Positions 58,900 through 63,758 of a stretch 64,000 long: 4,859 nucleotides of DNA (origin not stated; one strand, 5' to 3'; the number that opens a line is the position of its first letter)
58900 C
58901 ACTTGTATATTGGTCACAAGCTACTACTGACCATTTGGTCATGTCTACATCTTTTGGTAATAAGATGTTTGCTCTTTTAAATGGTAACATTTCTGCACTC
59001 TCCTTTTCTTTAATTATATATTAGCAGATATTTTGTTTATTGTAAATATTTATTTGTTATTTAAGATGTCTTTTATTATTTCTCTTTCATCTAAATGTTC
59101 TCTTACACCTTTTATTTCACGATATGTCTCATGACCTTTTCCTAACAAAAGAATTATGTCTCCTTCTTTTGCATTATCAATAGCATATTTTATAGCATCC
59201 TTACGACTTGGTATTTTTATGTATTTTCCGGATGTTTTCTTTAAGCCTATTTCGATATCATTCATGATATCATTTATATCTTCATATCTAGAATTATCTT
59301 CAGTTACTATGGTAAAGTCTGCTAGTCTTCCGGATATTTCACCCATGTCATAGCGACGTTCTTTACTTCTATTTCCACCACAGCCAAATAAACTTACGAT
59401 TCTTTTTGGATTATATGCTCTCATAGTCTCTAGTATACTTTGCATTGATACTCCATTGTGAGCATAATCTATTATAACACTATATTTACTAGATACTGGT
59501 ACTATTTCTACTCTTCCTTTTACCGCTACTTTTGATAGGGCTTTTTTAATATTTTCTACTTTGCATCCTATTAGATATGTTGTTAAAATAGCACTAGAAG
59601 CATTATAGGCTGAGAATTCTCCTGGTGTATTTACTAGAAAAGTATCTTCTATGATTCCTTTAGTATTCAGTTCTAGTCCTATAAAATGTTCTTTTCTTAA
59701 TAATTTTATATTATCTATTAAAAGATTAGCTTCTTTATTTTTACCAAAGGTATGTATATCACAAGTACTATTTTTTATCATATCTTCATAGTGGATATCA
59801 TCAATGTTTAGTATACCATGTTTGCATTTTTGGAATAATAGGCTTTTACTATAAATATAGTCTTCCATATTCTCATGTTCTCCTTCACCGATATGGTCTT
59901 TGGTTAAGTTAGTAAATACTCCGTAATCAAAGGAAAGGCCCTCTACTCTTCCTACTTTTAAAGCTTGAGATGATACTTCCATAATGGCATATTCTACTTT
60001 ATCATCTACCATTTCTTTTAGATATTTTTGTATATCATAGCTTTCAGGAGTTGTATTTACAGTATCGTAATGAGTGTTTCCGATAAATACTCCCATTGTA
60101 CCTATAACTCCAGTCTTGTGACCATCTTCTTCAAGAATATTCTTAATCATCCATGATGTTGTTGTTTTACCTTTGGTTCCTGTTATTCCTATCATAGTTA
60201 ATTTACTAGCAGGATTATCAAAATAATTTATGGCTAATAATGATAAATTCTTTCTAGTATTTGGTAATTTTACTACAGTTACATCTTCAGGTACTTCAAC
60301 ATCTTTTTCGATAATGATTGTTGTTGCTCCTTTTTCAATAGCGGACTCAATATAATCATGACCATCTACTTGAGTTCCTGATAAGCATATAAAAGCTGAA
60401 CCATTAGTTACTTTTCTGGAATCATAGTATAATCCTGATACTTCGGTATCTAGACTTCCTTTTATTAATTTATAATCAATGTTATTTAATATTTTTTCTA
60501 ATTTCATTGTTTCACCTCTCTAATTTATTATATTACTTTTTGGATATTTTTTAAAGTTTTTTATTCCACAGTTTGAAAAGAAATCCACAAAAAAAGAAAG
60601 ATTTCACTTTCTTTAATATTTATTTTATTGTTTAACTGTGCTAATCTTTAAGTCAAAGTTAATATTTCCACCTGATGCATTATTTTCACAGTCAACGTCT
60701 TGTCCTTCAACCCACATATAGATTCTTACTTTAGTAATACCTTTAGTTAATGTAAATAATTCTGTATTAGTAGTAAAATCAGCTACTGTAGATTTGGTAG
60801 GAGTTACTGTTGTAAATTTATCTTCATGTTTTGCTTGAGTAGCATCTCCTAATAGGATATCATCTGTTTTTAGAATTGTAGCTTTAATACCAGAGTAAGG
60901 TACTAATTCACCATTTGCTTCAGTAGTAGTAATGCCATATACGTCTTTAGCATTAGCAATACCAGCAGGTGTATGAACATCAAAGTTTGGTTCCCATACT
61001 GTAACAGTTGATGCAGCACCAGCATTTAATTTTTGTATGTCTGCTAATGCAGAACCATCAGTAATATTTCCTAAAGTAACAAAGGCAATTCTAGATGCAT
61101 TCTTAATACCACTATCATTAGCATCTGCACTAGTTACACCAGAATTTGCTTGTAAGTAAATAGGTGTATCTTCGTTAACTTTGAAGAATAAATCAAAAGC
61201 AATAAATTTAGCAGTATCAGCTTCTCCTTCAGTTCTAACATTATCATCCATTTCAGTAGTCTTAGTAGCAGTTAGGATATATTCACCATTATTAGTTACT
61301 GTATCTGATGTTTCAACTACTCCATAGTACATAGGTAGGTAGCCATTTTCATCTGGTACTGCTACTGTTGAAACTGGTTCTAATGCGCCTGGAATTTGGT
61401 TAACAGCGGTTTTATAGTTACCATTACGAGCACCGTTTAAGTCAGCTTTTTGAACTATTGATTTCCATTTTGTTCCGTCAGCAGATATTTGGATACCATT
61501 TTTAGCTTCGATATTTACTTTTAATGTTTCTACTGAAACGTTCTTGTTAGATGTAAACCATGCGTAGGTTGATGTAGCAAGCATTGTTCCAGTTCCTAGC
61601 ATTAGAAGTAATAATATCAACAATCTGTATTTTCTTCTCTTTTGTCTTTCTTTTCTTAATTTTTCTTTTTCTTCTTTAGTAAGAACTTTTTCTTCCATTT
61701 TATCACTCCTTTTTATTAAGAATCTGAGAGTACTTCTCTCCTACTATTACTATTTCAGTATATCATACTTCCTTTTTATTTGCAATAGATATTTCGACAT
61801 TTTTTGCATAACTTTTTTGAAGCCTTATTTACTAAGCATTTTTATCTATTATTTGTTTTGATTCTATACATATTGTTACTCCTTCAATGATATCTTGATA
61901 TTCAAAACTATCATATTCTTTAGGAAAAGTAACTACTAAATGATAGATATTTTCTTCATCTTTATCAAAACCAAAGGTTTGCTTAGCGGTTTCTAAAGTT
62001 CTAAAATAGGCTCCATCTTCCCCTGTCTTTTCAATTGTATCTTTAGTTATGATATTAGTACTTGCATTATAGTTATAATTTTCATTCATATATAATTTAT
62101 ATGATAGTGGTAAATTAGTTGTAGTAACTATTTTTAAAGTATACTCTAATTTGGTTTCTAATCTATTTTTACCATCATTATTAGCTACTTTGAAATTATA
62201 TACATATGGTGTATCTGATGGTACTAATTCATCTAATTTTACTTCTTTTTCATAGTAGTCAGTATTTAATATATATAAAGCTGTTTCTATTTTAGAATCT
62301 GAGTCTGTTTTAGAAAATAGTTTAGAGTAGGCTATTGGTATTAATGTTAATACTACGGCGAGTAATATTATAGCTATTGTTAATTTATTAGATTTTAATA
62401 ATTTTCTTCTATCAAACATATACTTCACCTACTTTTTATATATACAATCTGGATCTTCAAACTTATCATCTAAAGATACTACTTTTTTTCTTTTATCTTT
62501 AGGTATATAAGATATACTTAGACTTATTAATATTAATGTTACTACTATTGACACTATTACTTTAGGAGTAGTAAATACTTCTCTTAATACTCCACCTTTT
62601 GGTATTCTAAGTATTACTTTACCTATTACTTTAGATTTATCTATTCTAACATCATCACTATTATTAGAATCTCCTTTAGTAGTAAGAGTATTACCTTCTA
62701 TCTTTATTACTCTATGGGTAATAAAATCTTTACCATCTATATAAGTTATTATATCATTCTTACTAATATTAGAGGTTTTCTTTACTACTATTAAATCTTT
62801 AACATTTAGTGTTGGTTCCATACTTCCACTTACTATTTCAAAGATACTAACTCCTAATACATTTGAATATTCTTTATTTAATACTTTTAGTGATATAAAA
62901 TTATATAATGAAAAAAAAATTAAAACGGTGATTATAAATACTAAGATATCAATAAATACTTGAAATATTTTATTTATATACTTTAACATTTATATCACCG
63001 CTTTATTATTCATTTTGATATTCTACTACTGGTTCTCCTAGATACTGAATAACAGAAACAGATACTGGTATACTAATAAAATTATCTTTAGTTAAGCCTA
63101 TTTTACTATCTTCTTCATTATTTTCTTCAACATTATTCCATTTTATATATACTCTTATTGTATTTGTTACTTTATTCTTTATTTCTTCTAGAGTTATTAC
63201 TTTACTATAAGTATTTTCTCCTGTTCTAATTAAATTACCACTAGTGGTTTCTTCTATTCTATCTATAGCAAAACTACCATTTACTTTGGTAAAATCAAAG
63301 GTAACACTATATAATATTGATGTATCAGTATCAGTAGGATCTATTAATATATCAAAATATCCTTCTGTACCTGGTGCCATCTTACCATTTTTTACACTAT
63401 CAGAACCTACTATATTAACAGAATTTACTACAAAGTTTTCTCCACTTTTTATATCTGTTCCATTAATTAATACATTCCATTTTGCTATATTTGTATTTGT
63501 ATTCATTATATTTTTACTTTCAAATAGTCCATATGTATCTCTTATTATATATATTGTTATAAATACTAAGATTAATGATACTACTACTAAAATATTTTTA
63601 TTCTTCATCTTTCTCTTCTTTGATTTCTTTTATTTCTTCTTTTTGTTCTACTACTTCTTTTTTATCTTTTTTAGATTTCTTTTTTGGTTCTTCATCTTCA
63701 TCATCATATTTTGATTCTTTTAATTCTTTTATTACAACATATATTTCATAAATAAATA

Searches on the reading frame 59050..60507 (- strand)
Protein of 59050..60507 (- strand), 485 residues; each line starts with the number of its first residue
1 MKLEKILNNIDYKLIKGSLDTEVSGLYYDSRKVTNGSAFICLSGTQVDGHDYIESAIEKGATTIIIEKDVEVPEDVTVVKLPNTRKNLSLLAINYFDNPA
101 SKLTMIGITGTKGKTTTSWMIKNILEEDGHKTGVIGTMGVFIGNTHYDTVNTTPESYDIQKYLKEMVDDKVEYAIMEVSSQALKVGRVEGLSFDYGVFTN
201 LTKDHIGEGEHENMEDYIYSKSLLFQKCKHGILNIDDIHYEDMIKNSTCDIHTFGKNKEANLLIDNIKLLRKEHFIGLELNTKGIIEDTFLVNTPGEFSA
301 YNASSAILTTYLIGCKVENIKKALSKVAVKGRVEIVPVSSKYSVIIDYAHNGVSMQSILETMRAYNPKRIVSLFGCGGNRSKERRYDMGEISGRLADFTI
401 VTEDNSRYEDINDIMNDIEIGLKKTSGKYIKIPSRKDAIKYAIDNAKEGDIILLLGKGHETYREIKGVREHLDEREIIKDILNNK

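Call 47: search_protein_families(library=pfam, proteins=[window:59050-60507:-], max_evalue=0.00001)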
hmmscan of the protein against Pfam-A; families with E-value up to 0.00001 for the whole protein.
window:59050-60507:- (485 aa): 3 families
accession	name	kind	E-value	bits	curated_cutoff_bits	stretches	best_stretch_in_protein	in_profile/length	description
PF08245.18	Mur_ligase_M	-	1.7e-45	155.9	24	1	108-308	1-198/200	Mur ligase middle domain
PF02875.26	Mur_ligase_C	-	6e-30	105.1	28.4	1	331-458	1-127/127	Mur ligase, glutamate ligase domain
PF01225.30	Mur_ligase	-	3.5e-12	47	21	1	23-79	2-78/95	Mur ligase family, catalytic domain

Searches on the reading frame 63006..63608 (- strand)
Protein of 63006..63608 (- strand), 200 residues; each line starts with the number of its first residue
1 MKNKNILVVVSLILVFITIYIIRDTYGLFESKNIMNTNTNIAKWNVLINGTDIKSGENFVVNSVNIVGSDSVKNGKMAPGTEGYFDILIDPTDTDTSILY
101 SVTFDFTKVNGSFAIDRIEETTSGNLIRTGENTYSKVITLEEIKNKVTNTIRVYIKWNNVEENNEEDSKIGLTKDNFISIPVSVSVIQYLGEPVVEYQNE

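Call 74: find_encoding_contigs(protein=window:63006-63608:-, flank=10000, max_places=2)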
Protein window:63006-63608:- (200 aa): 24 contigs read that carry it; 2 places shown.
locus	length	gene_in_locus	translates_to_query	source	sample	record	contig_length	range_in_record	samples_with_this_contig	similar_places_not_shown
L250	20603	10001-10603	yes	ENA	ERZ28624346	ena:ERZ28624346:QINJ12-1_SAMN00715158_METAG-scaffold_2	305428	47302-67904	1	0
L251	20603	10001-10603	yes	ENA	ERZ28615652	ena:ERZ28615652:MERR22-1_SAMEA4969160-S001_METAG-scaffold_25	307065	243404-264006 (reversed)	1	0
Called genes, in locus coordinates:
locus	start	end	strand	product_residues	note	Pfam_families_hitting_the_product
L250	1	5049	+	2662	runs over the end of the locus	-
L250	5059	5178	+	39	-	-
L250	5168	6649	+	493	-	-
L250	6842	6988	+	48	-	-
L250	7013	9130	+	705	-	-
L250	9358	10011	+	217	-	-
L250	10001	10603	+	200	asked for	-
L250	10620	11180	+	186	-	PF00717:Peptidase_S24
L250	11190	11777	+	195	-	-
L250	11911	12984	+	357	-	-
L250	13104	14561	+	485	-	PF01225:Mur_ligase, PF08245:Mur_ligase_M, PF02875:Mur_ligase_C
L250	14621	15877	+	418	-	PF06245:DUF1015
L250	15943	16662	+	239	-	-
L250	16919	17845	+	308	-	PF00318:Ribosomal_S2, PF07498:Rho_N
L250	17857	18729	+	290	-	PF25025:EF-Ts_N (weak), PF00889:EF_TS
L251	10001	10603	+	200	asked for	-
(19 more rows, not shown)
